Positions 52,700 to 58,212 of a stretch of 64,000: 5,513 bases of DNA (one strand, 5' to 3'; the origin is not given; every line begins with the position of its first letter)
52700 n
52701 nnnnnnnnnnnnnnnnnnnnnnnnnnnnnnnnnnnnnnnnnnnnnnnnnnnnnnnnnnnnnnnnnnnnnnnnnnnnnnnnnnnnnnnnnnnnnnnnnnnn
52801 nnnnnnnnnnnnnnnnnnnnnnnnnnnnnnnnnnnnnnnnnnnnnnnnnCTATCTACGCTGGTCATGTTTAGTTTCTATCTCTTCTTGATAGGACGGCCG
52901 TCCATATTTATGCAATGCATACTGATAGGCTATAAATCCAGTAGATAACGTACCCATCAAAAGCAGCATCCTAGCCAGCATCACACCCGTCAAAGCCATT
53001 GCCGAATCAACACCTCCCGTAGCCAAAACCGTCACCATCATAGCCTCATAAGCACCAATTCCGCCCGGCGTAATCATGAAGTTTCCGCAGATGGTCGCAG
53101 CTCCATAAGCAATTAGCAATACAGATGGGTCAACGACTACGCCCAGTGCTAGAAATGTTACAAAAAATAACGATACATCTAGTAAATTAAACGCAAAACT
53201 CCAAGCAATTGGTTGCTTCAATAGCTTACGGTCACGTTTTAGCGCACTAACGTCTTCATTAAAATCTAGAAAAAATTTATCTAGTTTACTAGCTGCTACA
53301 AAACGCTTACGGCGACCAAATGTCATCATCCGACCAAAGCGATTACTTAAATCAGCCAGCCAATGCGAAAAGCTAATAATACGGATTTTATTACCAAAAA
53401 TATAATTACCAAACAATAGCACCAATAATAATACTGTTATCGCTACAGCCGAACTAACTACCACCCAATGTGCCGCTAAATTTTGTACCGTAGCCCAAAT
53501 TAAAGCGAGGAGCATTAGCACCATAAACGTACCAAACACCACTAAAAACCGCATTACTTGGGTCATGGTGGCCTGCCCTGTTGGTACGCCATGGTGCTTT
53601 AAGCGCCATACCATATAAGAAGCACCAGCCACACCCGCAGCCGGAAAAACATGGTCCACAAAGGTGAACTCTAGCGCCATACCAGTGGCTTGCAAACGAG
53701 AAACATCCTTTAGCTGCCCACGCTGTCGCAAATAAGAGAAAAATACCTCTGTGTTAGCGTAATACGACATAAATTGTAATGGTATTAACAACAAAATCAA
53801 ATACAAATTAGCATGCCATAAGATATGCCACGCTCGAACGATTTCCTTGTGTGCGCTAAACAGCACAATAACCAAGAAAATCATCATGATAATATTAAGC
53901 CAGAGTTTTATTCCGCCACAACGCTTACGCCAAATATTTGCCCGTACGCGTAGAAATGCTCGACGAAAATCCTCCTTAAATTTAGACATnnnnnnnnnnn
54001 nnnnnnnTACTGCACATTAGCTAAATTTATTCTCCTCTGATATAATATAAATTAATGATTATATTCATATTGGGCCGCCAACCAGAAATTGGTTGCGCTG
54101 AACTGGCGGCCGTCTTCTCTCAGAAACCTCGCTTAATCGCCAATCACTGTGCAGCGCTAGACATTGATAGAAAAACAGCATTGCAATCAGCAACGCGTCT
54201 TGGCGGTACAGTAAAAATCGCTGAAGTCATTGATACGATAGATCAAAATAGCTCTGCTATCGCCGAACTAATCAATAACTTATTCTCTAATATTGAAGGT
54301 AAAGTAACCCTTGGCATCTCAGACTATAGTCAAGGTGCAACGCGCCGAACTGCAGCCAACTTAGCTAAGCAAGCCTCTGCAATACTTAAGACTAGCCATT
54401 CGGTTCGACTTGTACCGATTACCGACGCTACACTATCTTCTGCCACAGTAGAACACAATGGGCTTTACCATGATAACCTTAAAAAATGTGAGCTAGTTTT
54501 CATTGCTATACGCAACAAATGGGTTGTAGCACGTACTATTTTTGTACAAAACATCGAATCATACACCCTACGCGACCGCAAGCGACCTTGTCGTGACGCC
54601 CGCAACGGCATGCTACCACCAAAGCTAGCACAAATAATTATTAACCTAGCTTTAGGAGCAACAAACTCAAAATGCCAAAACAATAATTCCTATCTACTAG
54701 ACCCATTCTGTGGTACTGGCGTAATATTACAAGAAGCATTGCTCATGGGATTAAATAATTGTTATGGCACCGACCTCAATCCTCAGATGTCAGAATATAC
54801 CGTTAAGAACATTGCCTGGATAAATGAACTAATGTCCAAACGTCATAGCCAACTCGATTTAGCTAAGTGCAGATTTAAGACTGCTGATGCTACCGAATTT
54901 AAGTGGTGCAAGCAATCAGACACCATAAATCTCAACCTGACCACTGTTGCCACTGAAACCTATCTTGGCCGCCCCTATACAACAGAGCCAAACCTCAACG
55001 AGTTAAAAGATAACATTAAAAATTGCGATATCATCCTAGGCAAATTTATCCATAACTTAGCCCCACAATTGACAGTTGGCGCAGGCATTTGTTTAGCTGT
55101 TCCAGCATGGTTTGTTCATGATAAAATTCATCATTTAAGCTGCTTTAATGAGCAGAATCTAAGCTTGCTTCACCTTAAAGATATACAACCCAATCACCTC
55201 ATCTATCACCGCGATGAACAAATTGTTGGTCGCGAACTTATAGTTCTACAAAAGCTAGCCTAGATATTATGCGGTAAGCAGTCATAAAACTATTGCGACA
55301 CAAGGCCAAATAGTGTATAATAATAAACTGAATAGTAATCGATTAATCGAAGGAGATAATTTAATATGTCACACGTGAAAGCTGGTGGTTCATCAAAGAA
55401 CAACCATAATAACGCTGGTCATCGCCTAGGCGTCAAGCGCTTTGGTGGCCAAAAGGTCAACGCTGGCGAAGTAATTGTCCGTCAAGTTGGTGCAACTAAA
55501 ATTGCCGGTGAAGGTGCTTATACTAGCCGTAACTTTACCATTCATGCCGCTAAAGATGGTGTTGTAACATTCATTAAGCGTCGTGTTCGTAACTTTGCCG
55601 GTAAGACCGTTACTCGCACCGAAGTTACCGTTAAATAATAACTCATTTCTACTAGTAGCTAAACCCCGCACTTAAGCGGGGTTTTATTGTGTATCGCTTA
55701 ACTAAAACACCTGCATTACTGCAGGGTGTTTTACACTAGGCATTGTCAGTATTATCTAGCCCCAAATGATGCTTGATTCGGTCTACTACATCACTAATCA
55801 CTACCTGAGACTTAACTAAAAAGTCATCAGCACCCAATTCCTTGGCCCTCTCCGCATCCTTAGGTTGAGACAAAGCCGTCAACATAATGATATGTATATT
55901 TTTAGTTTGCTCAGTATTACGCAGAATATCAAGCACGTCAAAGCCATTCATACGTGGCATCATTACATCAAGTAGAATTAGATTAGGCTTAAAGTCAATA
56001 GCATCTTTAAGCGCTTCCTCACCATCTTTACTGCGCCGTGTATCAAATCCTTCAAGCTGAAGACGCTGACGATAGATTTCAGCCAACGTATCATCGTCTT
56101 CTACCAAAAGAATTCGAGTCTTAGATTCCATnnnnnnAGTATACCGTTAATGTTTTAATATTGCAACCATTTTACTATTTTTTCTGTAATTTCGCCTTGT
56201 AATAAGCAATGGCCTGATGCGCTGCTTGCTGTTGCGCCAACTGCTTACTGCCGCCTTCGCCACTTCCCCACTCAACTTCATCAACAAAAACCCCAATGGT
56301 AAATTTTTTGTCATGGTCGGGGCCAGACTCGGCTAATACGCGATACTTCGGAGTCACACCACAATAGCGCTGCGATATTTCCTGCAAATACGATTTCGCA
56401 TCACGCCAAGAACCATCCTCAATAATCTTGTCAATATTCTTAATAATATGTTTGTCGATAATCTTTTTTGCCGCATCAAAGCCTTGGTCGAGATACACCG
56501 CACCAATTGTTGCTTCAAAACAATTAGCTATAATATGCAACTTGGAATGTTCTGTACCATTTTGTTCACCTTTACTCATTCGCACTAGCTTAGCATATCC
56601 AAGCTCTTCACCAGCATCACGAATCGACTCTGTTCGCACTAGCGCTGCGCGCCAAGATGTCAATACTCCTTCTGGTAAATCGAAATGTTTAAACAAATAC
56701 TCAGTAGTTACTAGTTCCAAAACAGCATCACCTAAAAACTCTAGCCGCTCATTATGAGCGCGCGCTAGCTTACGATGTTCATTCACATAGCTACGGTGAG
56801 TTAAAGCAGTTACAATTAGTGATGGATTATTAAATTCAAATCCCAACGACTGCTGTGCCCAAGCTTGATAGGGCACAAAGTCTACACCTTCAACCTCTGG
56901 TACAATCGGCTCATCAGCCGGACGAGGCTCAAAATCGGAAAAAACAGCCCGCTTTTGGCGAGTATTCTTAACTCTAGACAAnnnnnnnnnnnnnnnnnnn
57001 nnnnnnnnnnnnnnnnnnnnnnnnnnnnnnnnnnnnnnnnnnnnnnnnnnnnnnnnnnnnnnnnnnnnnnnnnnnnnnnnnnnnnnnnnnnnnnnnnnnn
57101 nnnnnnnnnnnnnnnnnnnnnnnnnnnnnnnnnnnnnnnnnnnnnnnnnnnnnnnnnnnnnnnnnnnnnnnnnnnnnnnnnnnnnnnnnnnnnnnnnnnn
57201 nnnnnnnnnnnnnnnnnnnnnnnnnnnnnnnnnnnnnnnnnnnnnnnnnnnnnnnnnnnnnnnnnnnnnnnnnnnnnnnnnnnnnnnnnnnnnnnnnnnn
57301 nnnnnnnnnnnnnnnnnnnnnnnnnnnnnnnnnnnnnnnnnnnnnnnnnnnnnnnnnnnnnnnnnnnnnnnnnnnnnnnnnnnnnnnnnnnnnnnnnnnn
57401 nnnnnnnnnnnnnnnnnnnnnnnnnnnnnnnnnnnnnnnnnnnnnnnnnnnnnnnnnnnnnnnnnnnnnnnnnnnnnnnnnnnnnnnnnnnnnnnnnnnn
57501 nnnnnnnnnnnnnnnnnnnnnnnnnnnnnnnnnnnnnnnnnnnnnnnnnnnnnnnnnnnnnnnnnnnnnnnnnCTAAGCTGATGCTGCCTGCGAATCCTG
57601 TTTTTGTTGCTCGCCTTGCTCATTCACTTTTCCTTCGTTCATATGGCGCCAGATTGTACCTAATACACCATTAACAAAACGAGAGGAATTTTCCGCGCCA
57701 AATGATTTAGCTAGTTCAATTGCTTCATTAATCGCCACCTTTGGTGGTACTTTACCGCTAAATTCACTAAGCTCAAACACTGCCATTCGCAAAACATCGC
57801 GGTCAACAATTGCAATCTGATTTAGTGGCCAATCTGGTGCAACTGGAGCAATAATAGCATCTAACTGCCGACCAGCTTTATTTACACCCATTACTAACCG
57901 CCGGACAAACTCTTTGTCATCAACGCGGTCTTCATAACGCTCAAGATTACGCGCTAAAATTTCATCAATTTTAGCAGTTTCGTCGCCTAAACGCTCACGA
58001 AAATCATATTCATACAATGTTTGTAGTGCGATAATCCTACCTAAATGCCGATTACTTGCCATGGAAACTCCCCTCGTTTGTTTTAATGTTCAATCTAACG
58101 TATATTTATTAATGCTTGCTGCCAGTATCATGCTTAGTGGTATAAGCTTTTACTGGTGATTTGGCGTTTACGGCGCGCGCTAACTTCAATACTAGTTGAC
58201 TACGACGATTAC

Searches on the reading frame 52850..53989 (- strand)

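Call 36: search_protein_families(library=ncbifam, proteins=[window:52850-53989:-], max_evalue=1e-8)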
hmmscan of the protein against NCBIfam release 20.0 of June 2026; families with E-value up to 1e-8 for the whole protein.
window:52850-53989:- (379 aa): 1 family
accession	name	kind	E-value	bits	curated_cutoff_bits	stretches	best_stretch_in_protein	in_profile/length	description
TIGR00374.1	TIGR00374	subfamily_domain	5.8e-17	62.1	43.2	1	35-359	3-314/323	flippase-like domain-containing protein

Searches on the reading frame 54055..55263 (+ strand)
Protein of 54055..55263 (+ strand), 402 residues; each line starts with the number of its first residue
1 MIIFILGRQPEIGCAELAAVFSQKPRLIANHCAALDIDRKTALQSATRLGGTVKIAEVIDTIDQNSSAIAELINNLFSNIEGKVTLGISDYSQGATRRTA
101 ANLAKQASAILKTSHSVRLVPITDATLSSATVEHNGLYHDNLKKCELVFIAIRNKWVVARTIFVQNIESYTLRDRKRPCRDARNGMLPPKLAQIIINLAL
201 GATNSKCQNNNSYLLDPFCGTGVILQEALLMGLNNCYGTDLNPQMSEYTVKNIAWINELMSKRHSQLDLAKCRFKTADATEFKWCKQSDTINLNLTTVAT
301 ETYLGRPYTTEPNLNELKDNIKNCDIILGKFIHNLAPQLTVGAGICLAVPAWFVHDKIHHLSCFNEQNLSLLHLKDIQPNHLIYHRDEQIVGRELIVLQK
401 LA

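Call 37: search_protein_families(library=ncbifam, proteins=[window:54055-55263:+], max_evalue=1e-8)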
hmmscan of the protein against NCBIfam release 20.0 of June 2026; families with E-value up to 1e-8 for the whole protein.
window:54055-55263:+ (402 aa): 1 family
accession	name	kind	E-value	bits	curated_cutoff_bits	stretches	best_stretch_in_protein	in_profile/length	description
TIGR01177.1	TIGR01177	hypoth_equivalog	9.2e-14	51.5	316.55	1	143-253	121-224/330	TIGR01177 family methyltransferase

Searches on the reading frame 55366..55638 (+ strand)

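Call 56: search_protein_families(library=pfam, proteins=[window:55366-55638:+], max_evalue=0.0001)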
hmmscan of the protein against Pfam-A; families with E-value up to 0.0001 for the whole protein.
window:55366-55638:+ (90 aa): 1 family
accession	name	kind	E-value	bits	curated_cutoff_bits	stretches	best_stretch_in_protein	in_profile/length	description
PF01016.24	Ribosomal_L27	-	8.8e-21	74.2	20.5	1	3-77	2-76/79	Ribosomal L27 protein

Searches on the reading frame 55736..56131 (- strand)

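Call 36: search_protein_families(library=ncbifam, proteins=[window:55736-56131:-], max_evalue=1e-8)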
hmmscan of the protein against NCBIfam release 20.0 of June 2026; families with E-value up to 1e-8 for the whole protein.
window:55736-56131:- (131 aa): 68 families (the best 25 are shown)
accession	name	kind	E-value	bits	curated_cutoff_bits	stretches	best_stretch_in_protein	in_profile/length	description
TIGR02154.1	PhoB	equivalog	8.1e-25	87.4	296.2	1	5-122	3-119/226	phosphate regulon transcriptional regulator PhoB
NF007135.0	PRK09581.1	equivalog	1e-24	87.2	474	1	5-108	3-106/457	PleD family two-component system response regulator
NF053854.1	RespRegPhoBBctds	equivalog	1.1e-24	87.1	270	1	7-123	1-115/225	two-component system response regulator PhoB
NF045944.1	ResRegRpaBCyano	equivalog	1.8e-23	83.1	330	1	8-108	1-98/229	response regulator transcription factor RpaB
NF040689.1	MtrAB_MtrA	equivalog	1.8e-23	83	300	1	7-124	1-114/219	MtrAB system response regulator MtrA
NF008199.0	PRK10955.1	equivalog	4.2e-21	75.9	341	1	6-121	3-113/232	envelope stress response regulator transcription factor CpxR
NF051850.1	RespRegRprY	equivalog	5.5e-21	75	370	1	1-119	1-116/234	response regulator transcription factor RprY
NF040534.1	resp_reg_YycF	equivalog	1.5e-20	73.5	340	1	6-123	2-115/231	response regulator YycF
NF041733.1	resp_reg_CseB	equivalog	8.3e-20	71.1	350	1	6-121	2-113/228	two-component system response regulator CseB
NF012227.0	AdeR_RR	equivalog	2.8e-19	69.6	340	1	5-121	12-124/239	efflux system response regulator transcription factor AdeR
TIGR01387.1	cztR_silR_copR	subfamily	9.9e-19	67.9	279.2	1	7-124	1-115/218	heavy metal response regulator transcription factor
NF008469.0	PRK11361.1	equivalog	6.2e-18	64.7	714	1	1-108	1-106/461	acetoacetate metabolism transcriptional regulator AtoC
NF008296.0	PRK11083.1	equivalog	1.1e-17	64.2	273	1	4-121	3-116/228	two-component system response regulator CreB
TIGR02875.1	spore_0_A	equivalog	3.4e-17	62.5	200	1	4-120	2-119/262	sporulation transcription factor Spo0A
NF007969.0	PRK10693.1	equivalog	1.8e-16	60.1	329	1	5-108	8-109/337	two-component system response regulator RssB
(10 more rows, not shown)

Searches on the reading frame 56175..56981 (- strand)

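Call 56: search_protein_families(library=pfam, proteins=[window:56175-56981:-], max_evalue=0.0001)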
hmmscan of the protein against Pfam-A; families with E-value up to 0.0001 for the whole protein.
window:56175-56981:- (268 aa): 4 families
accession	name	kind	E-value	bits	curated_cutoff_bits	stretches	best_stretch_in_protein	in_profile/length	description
PF14622.11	Ribonucleas_3_3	-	9.9e-38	129.6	35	1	52-182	1-127/128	Ribonuclease-III-like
PF00636.31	Ribonuclease_3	-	1.1e-21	77.9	27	1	78-167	1-102/102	Ribonuclease III domain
PF00035.32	dsrm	-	3.3e-17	63.2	23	1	195-260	1-65/66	Double-stranded RNA binding motif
PF22935.1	RM44_endonuclase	-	3.7e-08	34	27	1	46-161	13-138/139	Large ribosomal subunit protein mL44, endonuclease domain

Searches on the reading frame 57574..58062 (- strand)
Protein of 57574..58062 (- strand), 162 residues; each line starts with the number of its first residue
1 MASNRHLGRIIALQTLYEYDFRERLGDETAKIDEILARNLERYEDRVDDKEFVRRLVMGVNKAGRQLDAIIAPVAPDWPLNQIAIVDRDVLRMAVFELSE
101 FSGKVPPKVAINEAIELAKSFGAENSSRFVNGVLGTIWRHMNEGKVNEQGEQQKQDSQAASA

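Call 56: search_protein_families(library=pfam, proteins=[window:57574-58062:-], max_evalue=0.0001)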
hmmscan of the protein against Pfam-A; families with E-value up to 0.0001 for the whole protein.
window:57574-58062:- (162 aa): 1 family
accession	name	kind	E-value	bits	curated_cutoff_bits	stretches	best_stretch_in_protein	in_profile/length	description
PF01029.23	NusB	-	4.1e-32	111.8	23.1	1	9-137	4-131/133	NusB family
